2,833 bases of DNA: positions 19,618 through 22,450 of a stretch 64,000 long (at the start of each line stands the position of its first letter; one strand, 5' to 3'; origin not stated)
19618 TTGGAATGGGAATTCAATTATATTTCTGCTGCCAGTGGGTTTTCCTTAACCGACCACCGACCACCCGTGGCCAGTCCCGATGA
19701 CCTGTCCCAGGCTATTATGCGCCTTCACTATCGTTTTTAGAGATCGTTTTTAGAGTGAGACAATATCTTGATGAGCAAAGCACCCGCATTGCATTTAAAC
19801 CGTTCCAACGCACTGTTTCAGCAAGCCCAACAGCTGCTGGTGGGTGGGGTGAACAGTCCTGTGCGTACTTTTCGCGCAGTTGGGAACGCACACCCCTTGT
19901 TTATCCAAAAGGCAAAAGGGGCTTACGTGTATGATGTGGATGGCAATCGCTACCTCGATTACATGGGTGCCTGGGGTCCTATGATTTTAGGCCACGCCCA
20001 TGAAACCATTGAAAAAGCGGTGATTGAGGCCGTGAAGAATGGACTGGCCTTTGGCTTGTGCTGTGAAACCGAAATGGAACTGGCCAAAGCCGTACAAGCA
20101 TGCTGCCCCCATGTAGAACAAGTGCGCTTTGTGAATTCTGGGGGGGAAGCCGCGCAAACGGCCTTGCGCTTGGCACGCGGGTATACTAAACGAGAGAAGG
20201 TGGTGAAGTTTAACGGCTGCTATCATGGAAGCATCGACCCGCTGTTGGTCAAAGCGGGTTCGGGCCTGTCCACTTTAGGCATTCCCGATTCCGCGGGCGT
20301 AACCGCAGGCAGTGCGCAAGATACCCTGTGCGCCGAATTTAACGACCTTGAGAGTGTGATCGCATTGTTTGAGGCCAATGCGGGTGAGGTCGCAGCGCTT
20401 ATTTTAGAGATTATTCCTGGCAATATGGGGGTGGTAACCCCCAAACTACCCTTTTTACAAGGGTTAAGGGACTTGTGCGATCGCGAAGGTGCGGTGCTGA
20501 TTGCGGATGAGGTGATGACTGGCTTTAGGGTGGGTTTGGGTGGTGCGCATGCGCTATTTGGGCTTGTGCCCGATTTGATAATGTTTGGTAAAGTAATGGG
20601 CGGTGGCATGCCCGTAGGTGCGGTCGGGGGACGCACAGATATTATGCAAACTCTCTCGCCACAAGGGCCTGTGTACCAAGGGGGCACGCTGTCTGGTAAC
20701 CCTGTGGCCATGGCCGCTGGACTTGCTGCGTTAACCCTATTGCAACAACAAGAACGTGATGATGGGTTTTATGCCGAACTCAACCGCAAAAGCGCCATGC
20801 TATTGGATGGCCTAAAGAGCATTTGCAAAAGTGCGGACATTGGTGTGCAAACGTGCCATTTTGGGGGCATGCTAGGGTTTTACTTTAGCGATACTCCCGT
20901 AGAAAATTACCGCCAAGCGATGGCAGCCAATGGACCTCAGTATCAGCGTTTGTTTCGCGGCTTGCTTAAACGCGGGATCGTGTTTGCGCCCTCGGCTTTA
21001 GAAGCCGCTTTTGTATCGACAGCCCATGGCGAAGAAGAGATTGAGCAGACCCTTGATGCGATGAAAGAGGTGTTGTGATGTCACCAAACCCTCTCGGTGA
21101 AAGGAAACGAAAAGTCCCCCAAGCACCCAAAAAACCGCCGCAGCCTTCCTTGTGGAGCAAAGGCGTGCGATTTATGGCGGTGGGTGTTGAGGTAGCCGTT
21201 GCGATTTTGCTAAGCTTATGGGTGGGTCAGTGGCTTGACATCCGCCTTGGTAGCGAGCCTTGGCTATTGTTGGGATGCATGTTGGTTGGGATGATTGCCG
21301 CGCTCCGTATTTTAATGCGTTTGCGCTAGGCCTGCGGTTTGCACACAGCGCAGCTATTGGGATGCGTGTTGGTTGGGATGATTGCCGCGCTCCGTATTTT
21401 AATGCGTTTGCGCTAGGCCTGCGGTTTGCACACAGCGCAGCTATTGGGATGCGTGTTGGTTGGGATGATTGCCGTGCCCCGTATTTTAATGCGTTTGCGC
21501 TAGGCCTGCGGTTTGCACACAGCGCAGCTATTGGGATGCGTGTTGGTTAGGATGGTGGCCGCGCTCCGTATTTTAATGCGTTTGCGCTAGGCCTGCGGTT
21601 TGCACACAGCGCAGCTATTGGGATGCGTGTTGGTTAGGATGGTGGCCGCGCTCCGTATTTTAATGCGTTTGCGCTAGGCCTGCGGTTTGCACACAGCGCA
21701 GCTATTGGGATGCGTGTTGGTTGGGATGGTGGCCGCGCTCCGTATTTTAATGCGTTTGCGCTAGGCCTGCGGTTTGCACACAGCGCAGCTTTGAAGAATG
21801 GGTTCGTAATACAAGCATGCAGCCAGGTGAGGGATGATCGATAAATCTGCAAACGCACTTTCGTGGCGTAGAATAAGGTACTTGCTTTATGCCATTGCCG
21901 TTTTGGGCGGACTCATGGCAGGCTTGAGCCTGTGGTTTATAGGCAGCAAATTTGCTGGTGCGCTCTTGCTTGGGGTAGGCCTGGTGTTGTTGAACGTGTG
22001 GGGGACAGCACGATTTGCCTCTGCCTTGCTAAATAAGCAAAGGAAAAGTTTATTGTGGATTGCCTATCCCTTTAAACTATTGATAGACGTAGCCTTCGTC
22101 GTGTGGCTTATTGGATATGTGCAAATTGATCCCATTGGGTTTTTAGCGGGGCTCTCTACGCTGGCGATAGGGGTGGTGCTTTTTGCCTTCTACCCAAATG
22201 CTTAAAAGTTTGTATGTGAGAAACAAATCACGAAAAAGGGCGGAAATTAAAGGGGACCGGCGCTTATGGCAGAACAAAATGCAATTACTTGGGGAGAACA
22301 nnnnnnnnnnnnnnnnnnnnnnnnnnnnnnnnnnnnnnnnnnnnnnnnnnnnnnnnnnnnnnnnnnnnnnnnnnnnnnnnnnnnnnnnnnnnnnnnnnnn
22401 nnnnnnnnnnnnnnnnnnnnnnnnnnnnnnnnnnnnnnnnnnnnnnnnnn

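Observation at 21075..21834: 87-bp x6 array that reiterates the atpZ C-terminus plus stop and separates atpZ from atpI-atpB-atpE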

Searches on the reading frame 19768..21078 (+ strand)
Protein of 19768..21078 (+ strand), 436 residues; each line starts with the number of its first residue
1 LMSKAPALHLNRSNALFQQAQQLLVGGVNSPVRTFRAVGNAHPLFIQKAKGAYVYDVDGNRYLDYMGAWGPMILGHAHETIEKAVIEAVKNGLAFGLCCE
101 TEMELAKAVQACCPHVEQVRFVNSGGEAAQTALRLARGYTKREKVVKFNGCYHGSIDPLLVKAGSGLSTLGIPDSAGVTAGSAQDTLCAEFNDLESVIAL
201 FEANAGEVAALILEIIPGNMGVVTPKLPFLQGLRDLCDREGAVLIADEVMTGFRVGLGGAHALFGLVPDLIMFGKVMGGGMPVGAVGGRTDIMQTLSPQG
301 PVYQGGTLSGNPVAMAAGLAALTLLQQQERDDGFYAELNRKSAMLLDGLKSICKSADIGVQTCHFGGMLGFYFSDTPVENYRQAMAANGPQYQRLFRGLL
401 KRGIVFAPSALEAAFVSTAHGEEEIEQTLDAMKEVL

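Call 5: search_protein_families(library=pfam, proteins=[window:19768-21078:+], max_evalue=0.01)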
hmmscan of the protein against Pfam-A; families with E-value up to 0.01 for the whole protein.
window:19768-21078:+ (436 aa): 1 family
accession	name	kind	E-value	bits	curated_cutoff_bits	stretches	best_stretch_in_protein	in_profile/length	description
PF00202.27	Aminotran_3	-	9.9e-77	258.7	30.5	1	42-410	9-375/403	Aminotransferase class-III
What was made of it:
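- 19768..21078 (+): hemL-type glutamate-1-semialdehyde aminomutase gene. Its TGA stop overlaps the atpZ start (GTGATG, 21075-21080). Pfam PF00202, 9.9e-77 (call 5).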

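Call 22: find_homologous_proteins(query=window:19768-21075:+, max_evalue=1e-30)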
Query window:19768-21075:+ (436 aa): 8000 proteins with E <= 1e-30 among 8000 candidates; the best 120 are listed.
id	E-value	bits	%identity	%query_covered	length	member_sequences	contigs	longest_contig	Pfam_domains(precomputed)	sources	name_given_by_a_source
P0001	1.2e-288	975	100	100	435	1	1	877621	PF00202.28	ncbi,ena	-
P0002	2.3e-163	562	59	100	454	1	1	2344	PF00202.28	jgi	jgi:glutamate-1-semialdehyde 2,1-aminomutase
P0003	1.6e-161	556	61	97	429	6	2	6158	PF00202.28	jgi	jgi:glutamate-1-semialdehyde 2,1-aminomutase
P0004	2.4e-161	555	59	100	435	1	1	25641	PF00202.28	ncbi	-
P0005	3.5e-161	555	59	98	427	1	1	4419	PF00202.28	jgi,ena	-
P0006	1.2e-159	550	60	97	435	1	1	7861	PF00202.28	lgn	-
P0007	1.3e-159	550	57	100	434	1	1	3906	PF00202.28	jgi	jgi:glutamate-1-semialdehyde 2,1-aminomutase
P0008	1.7e-159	549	59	98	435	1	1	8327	PF00202.28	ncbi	-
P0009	1.7e-159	549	58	100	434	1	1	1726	PF00202.28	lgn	-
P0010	1.9e-159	549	59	100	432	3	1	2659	PF00202.28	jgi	-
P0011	2.1e-159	549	59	100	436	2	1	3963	PF00202.28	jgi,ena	-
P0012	2.2e-159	549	60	97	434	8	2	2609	PF00202.28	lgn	-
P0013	3.7e-159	548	58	100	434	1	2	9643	PF00155.28,PF00202.28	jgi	jgi:glutamate-1-semialdehyde 2,1-aminomutase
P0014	5.1e-159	548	60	97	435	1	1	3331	PF00202.28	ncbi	-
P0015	7.7e-159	547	59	97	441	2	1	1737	PF00202.28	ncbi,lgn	-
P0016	1.4e-158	546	59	99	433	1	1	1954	PF00202.28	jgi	-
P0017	1.8e-158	546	61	97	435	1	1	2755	PF00202.28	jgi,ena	-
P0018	3.1e-158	545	58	100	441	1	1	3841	PF00202.28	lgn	-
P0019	8.6e-158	544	59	99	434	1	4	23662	PF00202.28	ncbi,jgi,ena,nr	ncbi:MAG TPA: glutamate-1-semialdehyde 2,1-aminomutase [bacterium]|nr:glutamate-1-semialdehyde 2,1-a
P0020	1.2e-157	543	58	99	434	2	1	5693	PF00202.28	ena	-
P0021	1.2e-157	543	58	97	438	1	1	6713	PF00202.28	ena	-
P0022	1.7e-157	543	59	98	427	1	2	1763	PF00202.28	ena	-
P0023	2.0e-157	542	59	98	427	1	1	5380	PF00202.28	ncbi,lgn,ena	-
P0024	2.3e-157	542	58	98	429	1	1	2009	PF00202.28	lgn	-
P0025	3.9e-157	541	58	98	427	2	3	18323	PF00202.28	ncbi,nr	ncbi:MAG: glutamate-1-semialdehyde 2,1-aminomutase [SAR324 cluster bacterium]|nr:glutamate-1-semiald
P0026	4.0e-157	541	56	100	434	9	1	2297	PF00202.28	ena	-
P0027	5.0e-157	541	58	98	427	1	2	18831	PF00202.28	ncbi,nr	ncbi:MAG: glutamate-1-semialdehyde 2,1-aminomutase [SAR324 cluster bacterium]|nr:glutamate-1-semiald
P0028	7.1e-157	541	59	97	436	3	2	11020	PF00202.28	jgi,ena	jgi:glutamate-1-semialdehyde 2,1-aminomutase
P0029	1.0e-156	540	59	100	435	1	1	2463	PF00202.28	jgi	-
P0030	1.7e-156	539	56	100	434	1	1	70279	PF00202.28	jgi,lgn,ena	-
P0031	4.2e-156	538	58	99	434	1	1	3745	PF00202.28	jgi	jgi:glutamate-1-semialdehyde 2,1-aminomutase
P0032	5.0e-156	538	56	97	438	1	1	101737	PF00202.28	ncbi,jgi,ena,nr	ncbi:MAG: glutamate-1-semialdehyde 2,1-aminomutase [Deltaproteobacteria bacterium]|nr:glutamate-1-se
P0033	5.8e-156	538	58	98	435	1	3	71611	PF00202.28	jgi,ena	jgi:glutamate-1-semialdehyde 2,1-aminomutase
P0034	9.8e-156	537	57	100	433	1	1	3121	PF00202.28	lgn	-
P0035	1.2e-155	536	59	98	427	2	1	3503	PF00202.28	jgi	jgi:glutamate-1-semialdehyde 2,1-aminomutase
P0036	1.2e-155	536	58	98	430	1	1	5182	PF00202.28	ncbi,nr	ncbi:MAG TPA: glutamate-1-semialdehyde 2,1-aminomutase [bacterium]|nr:glutamate-1-semialdehyde 2,1-a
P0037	1.5e-155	536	59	98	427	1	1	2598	PF00202.28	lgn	-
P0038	2.4e-155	536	59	98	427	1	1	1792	PF00202.28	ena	-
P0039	3.5e-155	535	58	97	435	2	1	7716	PF00155.28,PF00202.28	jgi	jgi:glutamate-1-semialdehyde 2,1-aminomutase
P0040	4.1e-155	535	56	99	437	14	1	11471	PF00202.28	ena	-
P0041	5.0e-155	534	57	98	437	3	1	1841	PF00202.28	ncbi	-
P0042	5.6e-155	534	57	98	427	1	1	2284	PF00202.28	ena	-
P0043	9.9e-155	533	57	99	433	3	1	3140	PF00202.28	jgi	jgi:glutamate-1-semialdehyde 2,1-aminomutase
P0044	2.8e-154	532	56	98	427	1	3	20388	PF00202.28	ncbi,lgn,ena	-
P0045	3.5e-154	532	58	98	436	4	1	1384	PF00155.28,PF00202.28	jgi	jgi:glutamate-1-semialdehyde 2,1-aminomutase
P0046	4.6e-154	531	56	98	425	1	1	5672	PF00202.28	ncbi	ncbi:MAG TPA: glutamate-1-semialdehyde 2,1-aminomutase [bacterium]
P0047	5.9e-154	531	56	98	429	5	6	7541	PF00202.28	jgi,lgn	jgi:glutamate-1-semialdehyde 2,1-aminomutase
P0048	6.9e-154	531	55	98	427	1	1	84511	PF00155.28,PF00202.28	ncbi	ncbi:glutamate-1-semialdehyde 2,1-aminomutase [Deltaproteobacteria bacterium TL4]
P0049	7.9e-154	530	57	100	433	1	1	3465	PF00202.28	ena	-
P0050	8.9e-154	530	59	98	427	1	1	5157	PF00202.28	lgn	-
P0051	1.0e-153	530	58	98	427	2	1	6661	PF00202.28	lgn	-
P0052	1.1e-153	530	57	99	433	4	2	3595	PF00155.28,PF00202.28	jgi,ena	jgi:glutamate-1-semialdehyde 2,1-aminomutase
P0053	1.3e-153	530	58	97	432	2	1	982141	PF00202.28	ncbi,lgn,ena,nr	ncbi:MAG: glutamate-1-semialdehyde 2,1-aminomutase [Deltaproteobacteria bacterium]|nr:glutamate-1-se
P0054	1.7e-153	529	58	99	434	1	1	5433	PF00202.28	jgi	jgi:glutamate-1-semialdehyde 2,1-aminomutase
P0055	2.1e-153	529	56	100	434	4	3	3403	PF00202.28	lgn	-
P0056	3.3e-153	528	57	99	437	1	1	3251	PF00202.28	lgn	-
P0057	4.1e-153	528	57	98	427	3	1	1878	PF00202.28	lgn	-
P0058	5.8e-153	528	58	97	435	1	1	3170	PF00202.28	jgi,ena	-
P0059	7.9e-153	527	56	98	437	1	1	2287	PF00202.28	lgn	-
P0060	2.2e-152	526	56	98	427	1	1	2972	PF00202.28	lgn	-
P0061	2.6e-152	525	58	98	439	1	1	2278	PF00202.28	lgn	-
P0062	9.5e-152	524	57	98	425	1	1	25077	PF00202.28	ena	-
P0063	1.2e-151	523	57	97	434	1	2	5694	PF00202.28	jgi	jgi:glutamate-1-semialdehyde 2,1-aminomutase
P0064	4.4e-151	521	59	95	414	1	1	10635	PF00202.28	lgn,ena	-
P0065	5.5e-151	521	58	97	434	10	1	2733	PF00202.28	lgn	-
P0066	5.6e-151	521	58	96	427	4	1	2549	PF00155.28,PF00202.28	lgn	-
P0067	8.0e-151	521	56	98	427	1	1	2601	PF00155.28,PF00202.28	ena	-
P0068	2.3e-150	519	56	98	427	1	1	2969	PF00155.28,PF00202.28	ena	-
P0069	2.3e-150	519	55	98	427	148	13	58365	PF00202.28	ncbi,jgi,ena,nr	ncbi:MAG: glutamate-1-semialdehyde 2,1-aminomutase [SAR324 cluster bacterium]|jgi:glutamate-1-semial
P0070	5.0e-150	518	54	98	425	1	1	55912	PF00202.28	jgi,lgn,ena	-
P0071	6.6e-150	518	55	98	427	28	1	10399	PF00202.28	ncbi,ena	-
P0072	7.1e-150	517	57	98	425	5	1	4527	PF00202.28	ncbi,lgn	-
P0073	7.7e-150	517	55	98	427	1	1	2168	PF00202.28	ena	-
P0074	1.6e-149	516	55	98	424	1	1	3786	PF00202.28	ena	-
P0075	2.0e-149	516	55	100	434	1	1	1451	PF00202.28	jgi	jgi:glutamate-1-semialdehyde 2,1-aminomutase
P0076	3.4e-149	515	56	98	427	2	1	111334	PF00202.28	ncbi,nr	ncbi:MAG: glutamate-1-semialdehyde 2,1-aminomutase [SAR324 cluster bacterium]|nr:glutamate-1-semiald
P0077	4.5e-149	515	55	98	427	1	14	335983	PF00202.28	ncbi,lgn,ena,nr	ncbi:MAG: glutamate-1-semialdehyde 2,1-aminomutase [SAR324 cluster bacterium]|nr:glutamate-1-semiald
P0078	6.8e-149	514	54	98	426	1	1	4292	PF00202.28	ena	-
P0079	7.8e-149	514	55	98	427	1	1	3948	PF00202.28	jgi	-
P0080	1.6e-148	513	54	98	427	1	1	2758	PF00202.28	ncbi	-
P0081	1.6e-148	513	55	98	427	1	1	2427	PF00202.28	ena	-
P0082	2.1e-148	513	55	98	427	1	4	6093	PF00202.28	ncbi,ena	-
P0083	2.3e-148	512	54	98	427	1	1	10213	PF00202.28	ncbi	-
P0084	2.5e-148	512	57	100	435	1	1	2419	PF00155.28,PF00202.28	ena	-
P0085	4.8e-148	511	55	98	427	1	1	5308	PF00202.28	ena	-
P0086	4.8e-148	511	54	98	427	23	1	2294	PF00202.28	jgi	jgi:glutamate-1-semialdehyde 2,1-aminomutase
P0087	5.5e-148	511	55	98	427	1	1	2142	PF00202.28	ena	-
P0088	5.8e-148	511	55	98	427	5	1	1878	PF00202.28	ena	-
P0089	6.3e-148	511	54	98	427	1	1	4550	PF00202.28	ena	-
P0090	6.6e-148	511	54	98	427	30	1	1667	PF00202.28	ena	-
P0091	7.3e-148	511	57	98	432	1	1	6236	PF00155.28,PF00202.28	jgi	jgi:glutamate-1-semialdehyde 2,1-aminomutase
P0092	7.8e-148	511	54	98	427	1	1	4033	PF00202.28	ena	-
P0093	7.9e-148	511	54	98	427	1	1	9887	PF00202.28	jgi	-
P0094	7.9e-148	511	54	98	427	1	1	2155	PF00202.28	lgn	-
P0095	8.0e-148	511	54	98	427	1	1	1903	PF00202.28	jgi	-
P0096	8.2e-148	511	54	98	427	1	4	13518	PF00202.28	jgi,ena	-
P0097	9.2e-148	511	54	98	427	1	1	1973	PF00202.28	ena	-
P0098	1.0e-147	510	54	98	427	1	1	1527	PF00202.28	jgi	-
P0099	1.0e-147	510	54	98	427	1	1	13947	PF00202.28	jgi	-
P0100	1.0e-147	510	54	98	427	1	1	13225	PF00202.28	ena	-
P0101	1.1e-147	510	54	98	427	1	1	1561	PF00202.28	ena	-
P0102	1.2e-147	510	54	98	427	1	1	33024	PF00202.28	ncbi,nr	ncbi:MAG: glutamate-1-semialdehyde 2,1-aminomutase [Deltaproteobacteria bacterium]|nr:glutamate-1-se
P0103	1.2e-147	510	54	98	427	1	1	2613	PF00202.28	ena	-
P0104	1.3e-147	510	54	98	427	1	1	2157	PF00202.28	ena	-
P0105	1.4e-147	510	54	98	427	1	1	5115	PF00202.28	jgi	-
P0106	1.5e-147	510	55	98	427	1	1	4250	PF00202.28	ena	-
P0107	1.5e-147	510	54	98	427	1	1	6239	PF00202.28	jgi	-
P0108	1.5e-147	510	54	98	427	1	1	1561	PF00202.28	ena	-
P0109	1.6e-147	510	54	98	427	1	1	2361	PF00202.28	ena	-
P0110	1.8e-147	510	54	98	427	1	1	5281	PF00202.28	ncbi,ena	-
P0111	1.9e-147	510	54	98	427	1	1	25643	PF00202.28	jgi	-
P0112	2.0e-147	509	55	98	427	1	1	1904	PF00202.28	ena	-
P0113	2.1e-147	509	55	98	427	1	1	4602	PF00202.28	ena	-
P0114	2.3e-147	509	54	98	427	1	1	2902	PF00202.28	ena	-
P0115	2.3e-147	509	54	98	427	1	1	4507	PF00202.28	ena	-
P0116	2.3e-147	509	54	98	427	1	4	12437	PF00202.28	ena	-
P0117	2.4e-147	509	54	98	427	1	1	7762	PF00202.28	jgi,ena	-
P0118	2.9e-147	509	55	98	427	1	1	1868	PF00202.28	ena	-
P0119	3.0e-147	509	55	98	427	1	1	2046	PF00202.28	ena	-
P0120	3.0e-147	509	54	98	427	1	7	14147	PF00202.28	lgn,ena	-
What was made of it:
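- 19768..21078 (+): Homologues are named glutamate-1-semialdehyde 2,1-aminomutase by their sources (call 22).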

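Call 23: find_encoding_contigs(protein=P0001, flank=3000, max_places=5)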
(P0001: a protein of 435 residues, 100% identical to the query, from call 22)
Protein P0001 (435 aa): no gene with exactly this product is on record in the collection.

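Call 24: list_cluster_members(proteins=[P0001])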
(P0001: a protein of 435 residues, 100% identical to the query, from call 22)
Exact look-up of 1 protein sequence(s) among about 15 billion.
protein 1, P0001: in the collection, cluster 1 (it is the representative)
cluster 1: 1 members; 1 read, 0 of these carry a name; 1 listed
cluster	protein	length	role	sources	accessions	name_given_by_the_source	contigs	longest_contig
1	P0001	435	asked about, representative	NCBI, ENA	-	-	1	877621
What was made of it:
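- Only a single assembly exists: one contig of 877,621 bp (calls 22, 24).
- Tried and rejected: The cluster look-up gave no accession (call 24).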

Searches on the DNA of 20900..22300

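Call 38: search_rna_families(source=window, start=20900, end=22300, threshold=evalue, max_evalue=1)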
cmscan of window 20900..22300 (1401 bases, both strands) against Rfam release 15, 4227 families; matches with E-value up to 1: 1.
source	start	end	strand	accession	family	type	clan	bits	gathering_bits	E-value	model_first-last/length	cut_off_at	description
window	21548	21642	+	RF02509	PYLIS_2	Cis-reg;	-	21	36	0.04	1-100/100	no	Pyrrolysine insertion sequence mtbB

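Call 41: search_rna_families(source=window, start=21200, end=21900, threshold=evalue, max_evalue=10, show_alignments=2)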
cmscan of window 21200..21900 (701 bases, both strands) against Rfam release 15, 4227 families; matches with E-value up to 10: 6.
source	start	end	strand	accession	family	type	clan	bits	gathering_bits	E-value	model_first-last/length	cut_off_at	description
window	21548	21642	+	RF02509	PYLIS_2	Cis-reg;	-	21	36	0.02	1-100/100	no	Pyrrolysine insertion sequence mtbB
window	21223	21278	+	RF01872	MEG3_2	Gene; lncRNA;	-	12.9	60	7.7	49-105/105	no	Maternally expressed 3 conserved region 2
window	21659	21756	+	RF02171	RFPL3-AS1_1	Gene; lncRNA;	-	11.3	70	4.5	1-88/88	no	RFPL3 antisense RNA 1 conserved region 1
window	21485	21582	+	RF02171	RFPL3-AS1_1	Gene; lncRNA;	-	11.3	70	4.7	1-88/88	no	RFPL3 antisense RNA 1 conserved region 1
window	21311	21408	+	RF02171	RFPL3-AS1_1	Gene; lncRNA;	-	10.7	70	6.7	1-88/88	no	RFPL3 antisense RNA 1 conserved region 1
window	21258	21288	-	RF01880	Xist_exon1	Gene; lncRNA;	-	9.6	50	8.3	1-85/85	no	X-chromosome inactivation gene exon 1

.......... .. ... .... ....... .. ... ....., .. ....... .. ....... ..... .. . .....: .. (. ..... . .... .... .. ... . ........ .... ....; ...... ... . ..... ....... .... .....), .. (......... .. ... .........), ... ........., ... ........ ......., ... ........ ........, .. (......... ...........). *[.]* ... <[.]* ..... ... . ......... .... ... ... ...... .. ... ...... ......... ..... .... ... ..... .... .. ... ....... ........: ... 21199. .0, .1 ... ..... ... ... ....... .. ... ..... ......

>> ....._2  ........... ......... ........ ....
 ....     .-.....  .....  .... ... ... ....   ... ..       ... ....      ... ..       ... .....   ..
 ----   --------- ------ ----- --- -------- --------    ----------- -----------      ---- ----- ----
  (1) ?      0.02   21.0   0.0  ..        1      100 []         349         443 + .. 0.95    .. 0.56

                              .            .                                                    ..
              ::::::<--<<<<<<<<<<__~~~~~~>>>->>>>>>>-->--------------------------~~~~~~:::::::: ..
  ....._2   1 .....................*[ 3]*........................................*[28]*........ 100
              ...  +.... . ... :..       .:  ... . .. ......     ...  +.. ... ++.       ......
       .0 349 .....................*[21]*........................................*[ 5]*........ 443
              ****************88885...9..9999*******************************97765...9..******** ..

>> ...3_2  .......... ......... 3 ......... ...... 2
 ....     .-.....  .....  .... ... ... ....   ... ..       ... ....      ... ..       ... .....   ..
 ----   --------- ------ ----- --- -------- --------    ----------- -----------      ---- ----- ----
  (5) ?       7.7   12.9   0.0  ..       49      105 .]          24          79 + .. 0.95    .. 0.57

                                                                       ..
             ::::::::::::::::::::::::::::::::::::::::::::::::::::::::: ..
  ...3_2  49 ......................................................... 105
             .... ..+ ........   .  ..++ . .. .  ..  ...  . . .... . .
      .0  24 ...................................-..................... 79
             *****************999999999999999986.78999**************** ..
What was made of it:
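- On PYLIS (Rfam RF02509): The aligned UAG at 21548 is out of the atpZ frame (calls 38, 41).
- There is a weak Rfam match to PYLIS_2 at 21548-21642 (21 bits, E 0.02-0.04; calls 38, 41). The UAG that the PYLIS_2 match aligns to, at 21548, is the unit-4 G>A variant and is out of the atpZ frame (call 41).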

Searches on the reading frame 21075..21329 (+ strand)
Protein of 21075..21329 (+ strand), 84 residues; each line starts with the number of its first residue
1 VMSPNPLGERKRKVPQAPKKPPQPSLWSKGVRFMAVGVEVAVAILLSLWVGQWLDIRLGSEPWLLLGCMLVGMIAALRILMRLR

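Call 5: search_protein_families(library=pfam, proteins=[window:21075-21329:+], max_evalue=0.01)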
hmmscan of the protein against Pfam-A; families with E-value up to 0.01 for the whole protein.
window:21075-21329:+ (84 aa): 1 family
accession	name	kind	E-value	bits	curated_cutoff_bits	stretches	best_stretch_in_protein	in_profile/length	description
PF09527.15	ATPase_gene1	-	5.9e-14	52.3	26.6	1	32-82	3-53/54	Putative F0F1-ATPase subunit Ca2+/Mg2+ transporter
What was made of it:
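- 21075..21329 (+): atpZ (84 aa from GTG 21075, or 83 aa from ATG 21078). The conserved domain is complete. The gene ends right after the second hydrophobic helix at TAG 21327-21329. Its last 60 nt are part of repeat unit 1. PF09527: residues 32-82 match profile positions 3-53 of 54 (call 5).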

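Call 7: find_encoding_contigs(protein=window:21075-21326:+, flank=6000, max_places=10)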
Protein window:21075-21326:+ (84 aa): no gene with exactly this product is on record in the collection.
